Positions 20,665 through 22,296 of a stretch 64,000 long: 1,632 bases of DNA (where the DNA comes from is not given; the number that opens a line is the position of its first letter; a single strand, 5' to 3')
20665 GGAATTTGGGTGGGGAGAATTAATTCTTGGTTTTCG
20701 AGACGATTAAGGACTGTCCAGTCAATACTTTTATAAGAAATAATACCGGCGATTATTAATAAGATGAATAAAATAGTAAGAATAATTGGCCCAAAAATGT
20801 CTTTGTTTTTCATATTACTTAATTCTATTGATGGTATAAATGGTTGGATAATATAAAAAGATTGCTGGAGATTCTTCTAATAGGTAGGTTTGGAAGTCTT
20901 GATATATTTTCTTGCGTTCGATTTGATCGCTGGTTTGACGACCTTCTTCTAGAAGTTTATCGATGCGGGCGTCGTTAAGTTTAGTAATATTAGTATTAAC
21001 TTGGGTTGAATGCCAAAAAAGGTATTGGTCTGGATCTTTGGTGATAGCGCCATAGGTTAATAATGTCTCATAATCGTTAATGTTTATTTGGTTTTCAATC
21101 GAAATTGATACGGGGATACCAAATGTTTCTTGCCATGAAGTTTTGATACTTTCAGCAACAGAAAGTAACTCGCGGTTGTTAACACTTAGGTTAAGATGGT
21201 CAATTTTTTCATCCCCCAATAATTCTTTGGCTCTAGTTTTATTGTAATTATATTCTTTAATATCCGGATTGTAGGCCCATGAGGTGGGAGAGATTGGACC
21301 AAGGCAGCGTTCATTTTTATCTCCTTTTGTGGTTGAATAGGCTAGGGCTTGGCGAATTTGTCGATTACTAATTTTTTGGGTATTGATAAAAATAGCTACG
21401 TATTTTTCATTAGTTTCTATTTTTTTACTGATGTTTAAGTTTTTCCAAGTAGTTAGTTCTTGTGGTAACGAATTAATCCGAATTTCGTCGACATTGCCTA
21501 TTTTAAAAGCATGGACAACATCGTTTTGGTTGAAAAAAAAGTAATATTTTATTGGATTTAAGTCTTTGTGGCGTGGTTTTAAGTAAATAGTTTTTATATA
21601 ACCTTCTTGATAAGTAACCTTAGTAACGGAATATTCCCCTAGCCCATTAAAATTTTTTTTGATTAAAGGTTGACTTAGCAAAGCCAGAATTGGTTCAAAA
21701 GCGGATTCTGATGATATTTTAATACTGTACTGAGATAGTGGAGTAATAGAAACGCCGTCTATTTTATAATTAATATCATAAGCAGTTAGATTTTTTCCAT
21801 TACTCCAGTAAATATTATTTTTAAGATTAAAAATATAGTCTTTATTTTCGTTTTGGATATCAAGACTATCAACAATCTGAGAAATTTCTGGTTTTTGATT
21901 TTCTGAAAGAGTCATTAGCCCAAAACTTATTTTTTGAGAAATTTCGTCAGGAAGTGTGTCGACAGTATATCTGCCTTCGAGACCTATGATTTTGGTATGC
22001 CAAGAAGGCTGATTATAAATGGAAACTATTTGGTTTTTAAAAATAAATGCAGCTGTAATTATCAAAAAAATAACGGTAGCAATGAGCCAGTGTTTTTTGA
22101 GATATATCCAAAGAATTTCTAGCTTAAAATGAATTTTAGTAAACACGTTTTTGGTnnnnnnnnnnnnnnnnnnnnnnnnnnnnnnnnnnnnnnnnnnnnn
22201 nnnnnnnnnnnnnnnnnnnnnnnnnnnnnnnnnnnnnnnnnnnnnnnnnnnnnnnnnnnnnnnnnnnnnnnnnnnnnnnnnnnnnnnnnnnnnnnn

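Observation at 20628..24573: Five-gene envelope operon (transglutaminase-like, holin-like, SecG-like, orphan SBP-like, small TM protein) divergent from lexA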

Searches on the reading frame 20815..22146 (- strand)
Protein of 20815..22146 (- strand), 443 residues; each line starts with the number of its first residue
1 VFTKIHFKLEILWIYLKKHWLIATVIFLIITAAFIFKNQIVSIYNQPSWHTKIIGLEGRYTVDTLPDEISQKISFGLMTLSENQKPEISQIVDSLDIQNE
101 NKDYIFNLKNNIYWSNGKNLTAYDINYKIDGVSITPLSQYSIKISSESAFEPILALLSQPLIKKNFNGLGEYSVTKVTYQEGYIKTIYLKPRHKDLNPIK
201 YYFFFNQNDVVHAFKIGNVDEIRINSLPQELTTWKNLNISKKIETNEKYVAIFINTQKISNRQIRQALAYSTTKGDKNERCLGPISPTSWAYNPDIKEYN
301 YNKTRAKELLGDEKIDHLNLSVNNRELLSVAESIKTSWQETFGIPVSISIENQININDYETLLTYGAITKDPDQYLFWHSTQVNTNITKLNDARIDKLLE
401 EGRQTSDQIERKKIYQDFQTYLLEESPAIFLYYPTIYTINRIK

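Call 3: search_protein_families(library=pfam, proteins=[window:20815-22146:-], max_evalue=1)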
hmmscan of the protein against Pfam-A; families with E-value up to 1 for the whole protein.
window:20815-22146:- (443 aa): 4 families
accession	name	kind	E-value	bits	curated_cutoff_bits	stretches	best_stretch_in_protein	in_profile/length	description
PF00496.27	SBP_bac_5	-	4.4e-16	59.4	32.4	2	164-381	113-362/368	Bacterial extracellular solute-binding proteins, family 5 Middle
PF19671.4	DUF6174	-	0.0028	18.4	23.8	1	314-366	67-118/122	Family of unknown function (DUF6174)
PF07755.17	DUF1611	-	0.021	14.7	25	1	216-271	129-181/201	Domain of unknown function (DUF1611_C) P-loop domain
PF17612.7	DUF5507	-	0.55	10.4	27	1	177-263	63-147/160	Family of unknown function (DUF5507)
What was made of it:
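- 20815..22146 (-): SBP: N-terminally TM-anchored family-5 (cluster C) solute-binding-fold protein with no local ABC partner. PF00496 59.4 bits (call 3).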

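Call 4: search_protein_families(library=ncbifam, proteins=[window:20815-22146:-], max_evalue=1)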
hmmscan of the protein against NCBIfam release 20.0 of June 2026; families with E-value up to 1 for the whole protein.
window:20815-22146:- (443 aa): 10 families
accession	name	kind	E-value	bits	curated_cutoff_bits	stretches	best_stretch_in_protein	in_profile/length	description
NF045467.1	Opp4A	equivalog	2e-19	69.3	650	3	367-435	460-529/556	oligopeptide ABC transporter substrate-binding protein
NF043070.1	DppA_dipep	equivalog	5.2e-11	41.8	1005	1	234-439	279-511/535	dipeptide ABC transporter periplasmic-binding protein DppA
NF011942.0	PRK15413.1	equivalog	9.5e-08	31.1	594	2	378-431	429-480/512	glutathione ABC transporter substrate-binding protein GsiB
NF007287.0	PRK09755.1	equivalog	3.2e-06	26.2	1098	2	367-436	436-505/535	ABC transporter substrate-binding protein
NF011684.0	PRK15104.1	equivalog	7.2e-06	25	947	2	68-129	64-123/543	oligopeptide ABC transporter substrate-binding protein OppA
TIGR04028.1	SBP_KPN_01854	hypoth_equivalog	7.4e-06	24.8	468.5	1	383-438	429-485/509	TIGR04028 family ABC transporter substrate-binding protein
NF011689.0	PRK15109.1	equivalog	0.00026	19.8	560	1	245-431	295-507/547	ABC transporter substrate-binding protein SapA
NF045468.1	Opp5A_nikA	equivalog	0.0011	17.6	600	1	385-437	410-462/488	nickel ABC transporter substrate-binding protein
TIGR02294.1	nickel_nikA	equivalog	0.004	15.8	393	1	91-132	52-93/501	nickel ABC transporter substrate-binding protein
NF003651.0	PRK05286.2-4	equivalog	0.064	11.8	448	0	83-138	205-261/377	quinone-dependent dihydroorotate dehydrogenase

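Call 19: find_homologous_proteins(query=window:20815-22146:-)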
Query window:20815-22146:- (443 aa): 3084 proteins with E <= 0.001 among 8000 candidates; the best 120 are listed.
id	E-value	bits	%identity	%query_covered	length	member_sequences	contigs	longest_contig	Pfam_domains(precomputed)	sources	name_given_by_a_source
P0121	3.3e-292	987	100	100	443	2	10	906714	PF00496.28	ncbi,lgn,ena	-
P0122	4.9e-257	871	84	100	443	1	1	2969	PF00496.28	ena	-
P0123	8.1e-256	867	85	100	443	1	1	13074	PF00496.28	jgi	jgi:peptide/nickel transport system substrate-binding protein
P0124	4.3e-252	854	84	100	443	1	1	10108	PF00496.28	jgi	jgi:peptide/nickel transport system substrate-binding protein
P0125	1.3e-250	850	84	100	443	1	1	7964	PF00496.28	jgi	jgi:ABC-type transport system substrate-binding protein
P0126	2.1e-245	832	81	100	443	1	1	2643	PF00496.28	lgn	-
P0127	2.1e-243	826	80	100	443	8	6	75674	PF00496.28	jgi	-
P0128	4.2e-240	815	79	100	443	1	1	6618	PF00496.28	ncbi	-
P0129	5.1e-240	815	80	100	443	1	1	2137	PF00496.28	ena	-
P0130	8.5e-240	814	80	100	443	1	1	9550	PF00496.28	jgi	jgi:peptide/nickel transport system substrate-binding protein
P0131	1.1e-239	813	80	100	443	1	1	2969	PF00496.28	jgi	jgi:ABC-type transport system substrate-binding protein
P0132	1.8e-239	813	79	100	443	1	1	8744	PF00496.28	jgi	jgi:peptide/nickel transport system substrate-binding protein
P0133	7.2e-239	811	79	100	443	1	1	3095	PF00496.28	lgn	-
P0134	1.0e-238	810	79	100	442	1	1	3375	PF00496.28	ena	-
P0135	5.7e-234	795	78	100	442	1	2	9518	PF00496.28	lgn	-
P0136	1.8e-221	754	74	100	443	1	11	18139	PF00496.28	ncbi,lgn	-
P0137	3.1e-215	733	70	100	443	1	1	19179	PF00496.28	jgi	jgi:peptide/nickel transport system substrate-binding protein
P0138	6.8e-215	732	71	100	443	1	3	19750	PF00496.28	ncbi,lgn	-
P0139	1.3e-214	731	72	100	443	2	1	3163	PF00496.28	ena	-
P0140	3.5e-213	726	70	100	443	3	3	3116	PF00496.28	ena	-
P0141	8.6e-212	722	69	100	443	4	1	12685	PF00496.28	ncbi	-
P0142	3.5e-211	720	70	100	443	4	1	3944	PF00496.28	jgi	-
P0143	7.3e-211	719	71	100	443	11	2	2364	PF00496.28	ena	-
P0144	1.3e-210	718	73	100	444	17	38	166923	PF00496.28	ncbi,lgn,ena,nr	ncbi:MAG TPA: hypothetical protein PKZ92_00475 [Candidatus Woesebacteria bacterium]|nr:hypothetical 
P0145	8.9e-210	715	70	100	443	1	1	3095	PF00496.28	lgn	-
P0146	2.2e-209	714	68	100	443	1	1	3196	PF00496.28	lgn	-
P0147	5.3e-209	712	71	100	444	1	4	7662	PF00496.28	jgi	jgi:peptide/nickel transport system substrate-binding protein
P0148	7.0e-209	712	70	100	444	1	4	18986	PF00496.28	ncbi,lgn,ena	-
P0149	1.4e-208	711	68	100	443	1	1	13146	PF00496.28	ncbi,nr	ncbi:MAG: ABC transporter substrate-binding protein [Candidatus Shapirobacteria bacterium]|nr:ABC tr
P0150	4.0e-205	700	71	100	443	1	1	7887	PF00496.28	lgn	-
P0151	1.8e-204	698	72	96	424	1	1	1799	PF00496.28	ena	-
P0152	1.5e-202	691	71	95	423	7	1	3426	PF00496.28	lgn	-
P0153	8.6e-201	685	69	100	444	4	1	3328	PF00496.28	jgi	-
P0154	2.7e-192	657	65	100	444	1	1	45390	PF00496.28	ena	-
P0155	9.3e-192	656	64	100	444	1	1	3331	PF00496.28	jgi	jgi:ABC-type transport system substrate-binding protein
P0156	1.8e-191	655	72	89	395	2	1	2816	PF00496.28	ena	-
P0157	3.3e-191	654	64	100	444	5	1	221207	PF00496.28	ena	-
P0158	3.9e-191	654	65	100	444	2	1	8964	PF00496.28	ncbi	-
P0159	4.2e-191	653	65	100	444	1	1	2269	PF00496.28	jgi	jgi:peptide/nickel transport system substrate-binding protein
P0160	4.5e-191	653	64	100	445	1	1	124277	PF00496.28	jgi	jgi:peptide/nickel transport system substrate-binding protein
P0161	4.8e-191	653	64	100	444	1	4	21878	PF00496.28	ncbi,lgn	-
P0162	6.4e-191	653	65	100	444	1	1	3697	PF00496.28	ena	-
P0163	7.1e-191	653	64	100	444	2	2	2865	PF00496.28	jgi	-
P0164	2.0e-190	651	64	100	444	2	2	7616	PF00496.28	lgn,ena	-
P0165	9.9e-190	649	64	100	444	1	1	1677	PF00496.28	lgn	-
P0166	3.6e-189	647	66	97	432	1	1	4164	PF00496.28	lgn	-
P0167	1.2e-188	645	65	98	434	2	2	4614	PF00496.28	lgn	-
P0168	4.9e-188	643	63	100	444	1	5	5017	PF00496.28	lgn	-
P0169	1.2e-187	642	73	88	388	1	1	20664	PF00496.28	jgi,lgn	-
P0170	1.5e-187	642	64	100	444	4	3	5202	PF00496.28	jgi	-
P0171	1.7e-186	638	64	100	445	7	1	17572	PF00496.28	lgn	-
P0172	1.9e-185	635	64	100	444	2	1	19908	PF00496.28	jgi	-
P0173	6.3e-184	630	64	97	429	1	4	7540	PF00496.28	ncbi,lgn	-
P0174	1.0e-180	619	66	94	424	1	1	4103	PF00496.28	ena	-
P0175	7.3e-178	610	65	93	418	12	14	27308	PF00496.28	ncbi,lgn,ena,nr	ncbi:MAG: ABC transporter substrate-binding protein [Candidatus Shapirobacteria bacterium]|nr:ABC tr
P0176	2.2e-176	605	63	98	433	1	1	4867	PF00496.28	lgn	-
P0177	2.3e-173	595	65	94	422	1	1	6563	PF00496.28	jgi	-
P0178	2.1e-172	592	61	100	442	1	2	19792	PF00496.28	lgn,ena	-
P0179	2.4e-172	592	60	100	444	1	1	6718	PF00496.28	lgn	-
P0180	2.9e-172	591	65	94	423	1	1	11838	PF00496.28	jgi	-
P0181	5.8e-172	590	61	100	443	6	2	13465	PF00496.28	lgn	-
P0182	1.3e-171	589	60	100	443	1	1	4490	PF00496.28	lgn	-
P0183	4.2e-171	588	59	100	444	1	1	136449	PF00496.28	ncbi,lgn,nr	ncbi:MAG: ABC transporter substrate-binding protein [Candidatus Shapirobacteria bacterium]|nr:ABC tr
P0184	9.9e-171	586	60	100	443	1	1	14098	PF00496.28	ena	-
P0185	2.2e-170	585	60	100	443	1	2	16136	PF00496.28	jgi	-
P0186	2.9e-170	585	61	100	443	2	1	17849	PF00496.28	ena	-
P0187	4.0e-170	584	60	100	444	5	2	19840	PF00496.28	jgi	-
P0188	4.0e-168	578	60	100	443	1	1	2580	PF00496.28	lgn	-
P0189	9.6e-168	577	59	100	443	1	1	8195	PF00496.28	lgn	-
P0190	6.6e-167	574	59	100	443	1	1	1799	PF00496.28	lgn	-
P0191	1.0e-166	573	59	100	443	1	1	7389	PF00496.28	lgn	-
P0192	2.1e-166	572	60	100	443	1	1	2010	PF00496.28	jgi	-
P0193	4.5e-166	571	59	100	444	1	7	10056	PF00496.28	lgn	-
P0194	4.1e-165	568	63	92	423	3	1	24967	PF00496.28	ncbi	-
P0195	6.6e-163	561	59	100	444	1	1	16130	PF00496.28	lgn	-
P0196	4.1e-162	558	57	100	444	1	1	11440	PF00496.28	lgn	-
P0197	3.3e-160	552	57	100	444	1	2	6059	PF00496.28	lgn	-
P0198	6.3e-160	551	61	92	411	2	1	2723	PF00496.28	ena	-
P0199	1.4e-159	550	57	100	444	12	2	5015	PF00496.28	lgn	-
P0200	1.7e-158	546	55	100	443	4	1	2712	PF00496.28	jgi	-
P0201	8.3e-158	544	56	100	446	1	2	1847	PF00496.28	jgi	-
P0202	9.3e-158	544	56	100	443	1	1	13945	PF00496.28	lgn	-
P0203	1.0e-157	543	56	100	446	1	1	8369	PF00496.28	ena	-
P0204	1.2e-157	543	55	100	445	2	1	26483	PF00496.28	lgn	-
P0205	1.4e-157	543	56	100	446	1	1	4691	PF00496.28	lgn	-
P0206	2.3e-157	542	56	100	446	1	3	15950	PF00496.28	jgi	-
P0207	3.1e-157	542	58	100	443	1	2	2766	PF00496.28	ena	-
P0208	8.4e-157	540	57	100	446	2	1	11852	PF00496.28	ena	-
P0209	9.7e-157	540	57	100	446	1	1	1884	PF00496.28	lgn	-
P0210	1.1e-156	540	56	100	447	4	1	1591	PF00496.28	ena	-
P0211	1.9e-156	539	55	100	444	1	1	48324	PF00496.28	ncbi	-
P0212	5.7e-156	538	55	100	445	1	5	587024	PF00496.28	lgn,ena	-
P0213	3.8e-155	535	55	100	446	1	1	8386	PF00496.28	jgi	-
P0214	4.0e-155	535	55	100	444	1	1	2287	PF00496.28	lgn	-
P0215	8.8e-155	534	55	100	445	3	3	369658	PF00496.28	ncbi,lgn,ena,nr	ncbi:MAG TPA: ABC transporter substrate-binding protein [Candidatus Woesebacteria bacterium]|nr:ABC 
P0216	1.2e-154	533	58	91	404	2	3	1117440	PF00496.28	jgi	jgi:peptide/nickel transport system substrate-binding protein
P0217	1.3e-154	533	56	100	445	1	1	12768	PF00496.28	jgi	-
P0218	1.7e-154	533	53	100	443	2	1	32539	PF00496.28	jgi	jgi:peptide/nickel transport system substrate-binding protein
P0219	2.3e-154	532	54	100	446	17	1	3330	PF00496.28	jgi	jgi:peptide/nickel transport system substrate-binding protein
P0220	3.0e-154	532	54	100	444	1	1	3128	PF00496.28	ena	-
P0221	3.0e-154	532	56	100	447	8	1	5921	PF00496.28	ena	-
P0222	3.6e-154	532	55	100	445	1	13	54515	PF00496.28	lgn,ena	-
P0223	3.8e-154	532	55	100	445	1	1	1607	PF00496.28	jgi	jgi:peptide/nickel transport system substrate-binding protein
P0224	6.8e-154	531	55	100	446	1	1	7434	PF00496.28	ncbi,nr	ncbi:MAG: ABC transporter substrate-binding protein [Candidatus Shapirobacteria bacterium]|nr:ABC tr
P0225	8.1e-154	531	55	100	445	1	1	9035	PF00496.28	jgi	jgi:peptide/nickel transport system substrate-binding protein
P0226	2.0e-153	529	54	100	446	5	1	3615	PF00496.28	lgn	-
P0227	4.5e-153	528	62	88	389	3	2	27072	PF00496.28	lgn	-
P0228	7.8e-153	527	55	100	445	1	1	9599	PF00496.28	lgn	-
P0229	8.6e-153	527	54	100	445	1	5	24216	PF00496.28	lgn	-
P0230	9.8e-153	527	55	100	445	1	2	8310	PF00496.28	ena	-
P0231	1.3e-152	527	55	100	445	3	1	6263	PF00496.28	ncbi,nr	ncbi:MAG: ABC transporter substrate-binding protein [Candidatus Shapirobacteria bacterium]|nr:ABC tr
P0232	1.6e-152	526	56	94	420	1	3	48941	PF00496.28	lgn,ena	-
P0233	1.8e-152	526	55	100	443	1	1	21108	PF00496.28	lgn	-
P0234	2.0e-152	526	56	100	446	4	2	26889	PF00496.28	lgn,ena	-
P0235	2.2e-152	526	54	100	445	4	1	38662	PF00496.28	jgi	-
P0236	2.9e-152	526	54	100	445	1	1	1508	PF00496.28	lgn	-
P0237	2.9e-152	526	55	100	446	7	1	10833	PF00496.28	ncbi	-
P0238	3.3e-152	525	55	100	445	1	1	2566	PF00496.28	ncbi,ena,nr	ncbi:MAG: ABC transporter substrate-binding protein [Candidatus Shapirobacteria bacterium]|nr:ABC tr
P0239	3.4e-152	525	55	100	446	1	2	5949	PF00496.28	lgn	-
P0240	3.9e-152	525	59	94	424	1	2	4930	PF00496.28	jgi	-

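Call 49: search_solved_structures(query=A2, max_evalue=0.01)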
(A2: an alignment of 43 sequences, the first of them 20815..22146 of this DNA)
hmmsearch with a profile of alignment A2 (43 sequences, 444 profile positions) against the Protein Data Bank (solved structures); distinct sequences matched with E-value up to 0.01: 28.
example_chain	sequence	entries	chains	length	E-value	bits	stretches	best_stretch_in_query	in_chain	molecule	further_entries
3m8u_A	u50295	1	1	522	1.2e-15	60.7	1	246-438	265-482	Heme-binding protein A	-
6hlx_A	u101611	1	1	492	8.4e-15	57.9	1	193-439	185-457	AgaA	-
4oet_A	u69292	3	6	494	1.6e-14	57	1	67-436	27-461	Putative peptide ABC-transport system periplasmic peptide-binding protein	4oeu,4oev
5f1q_A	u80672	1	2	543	3.5e-14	55.9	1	245-442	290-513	Periplasmic dipeptide transport protein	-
1xoc_A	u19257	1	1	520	1.5e-13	53.8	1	198-438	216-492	Oligopeptide-binding protein appA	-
5isu_A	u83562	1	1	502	7.3e-13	51.6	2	164-434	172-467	Lmo0135 protein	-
8z1z_F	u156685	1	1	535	7.6e-13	51.5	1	253-442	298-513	Dipeptide-binding protein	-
1dpp_A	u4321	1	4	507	1.3e-12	50.8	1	253-442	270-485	DIPEPTIDE BINDING PROTEIN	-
8efz_A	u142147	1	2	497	1.4e-12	50.6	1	70-428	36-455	Extracellular solute-binding protein family 5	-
8z1y_F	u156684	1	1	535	1.5e-12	50.5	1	253-442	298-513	Dipeptide-binding protein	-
1dpe_A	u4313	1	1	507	1.9e-12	50.2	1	253-442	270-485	DIPEPTIDE-BINDING PROTEIN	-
5u4o_A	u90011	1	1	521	1.2e-10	44.2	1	226-425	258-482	ABC transporter substrate-binding protein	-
3tpa_A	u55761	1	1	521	1.5e-09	40.7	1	214-438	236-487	Heme-binding protein A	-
6i3g_A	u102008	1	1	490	2e-09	40.2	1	200-436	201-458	ABC transporter, substrate-binding protein, family 5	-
3o9p_A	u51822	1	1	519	3.3e-09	39.5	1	165-432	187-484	Periplasmic murein peptide-binding protein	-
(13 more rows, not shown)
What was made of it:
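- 20815..22146 (-): PDB profile hits to HbpA, AgaA, NikZ and DppA at 1e-15 to 1e-12 (call 49).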

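Call 60: predict_structure(alignment_id=A2)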
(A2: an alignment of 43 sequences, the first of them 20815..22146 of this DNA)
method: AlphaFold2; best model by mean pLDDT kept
length: 443 residues; sequences in the alignment: 43
mean_pLDDT: 80.1   pTM: 0.69
mean pLDDT of the five models: 80.1, 75.6, 73.5, 72.2, 63.9
residues with pLDDT >= 90: 130; 70-90: 204; 50-70: 80; < 50: 29
segments of 3 or more residues with pLDDT < 50: 285-295, 371-386
pLDDT, mean of each block of 10 residues (from residue 1): 86 89 92 91 86 93 84 87 69 87 89 90 87 91 81 75 85 93 94 92 94 93 88 89 71 83 87 66 50 54 87 82 83 91 88 71 69 41 48 65 63 63 73 83 82
secondary structure, 60 per line:
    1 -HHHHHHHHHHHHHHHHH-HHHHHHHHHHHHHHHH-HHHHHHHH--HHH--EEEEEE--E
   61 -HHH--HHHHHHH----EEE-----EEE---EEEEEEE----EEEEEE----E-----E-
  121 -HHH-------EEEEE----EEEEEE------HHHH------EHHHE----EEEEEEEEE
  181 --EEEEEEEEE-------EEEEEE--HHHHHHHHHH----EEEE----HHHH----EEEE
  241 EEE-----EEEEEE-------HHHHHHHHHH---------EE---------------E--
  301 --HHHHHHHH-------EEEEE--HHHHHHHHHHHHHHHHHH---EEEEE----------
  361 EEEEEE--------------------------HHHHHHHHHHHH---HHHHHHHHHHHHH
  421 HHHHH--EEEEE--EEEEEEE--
elements in order: H2-18 H20-35 H37-44 E52-57 H67-73 E78-80 E86-88 E92-98 E103-108 E132-136 E141-146 H153-156 E172-180 E183-191 E199-204 H207-216 E221-224 H229-232 E237-243 E249-254 H262-271 H303-310 E318-322 H325-342 E346-350 E361-366 H393-404 H408-425 E428-432 E435-441
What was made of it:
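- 20815..22146 (-): AF2 pLDDT 80 (call 60).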
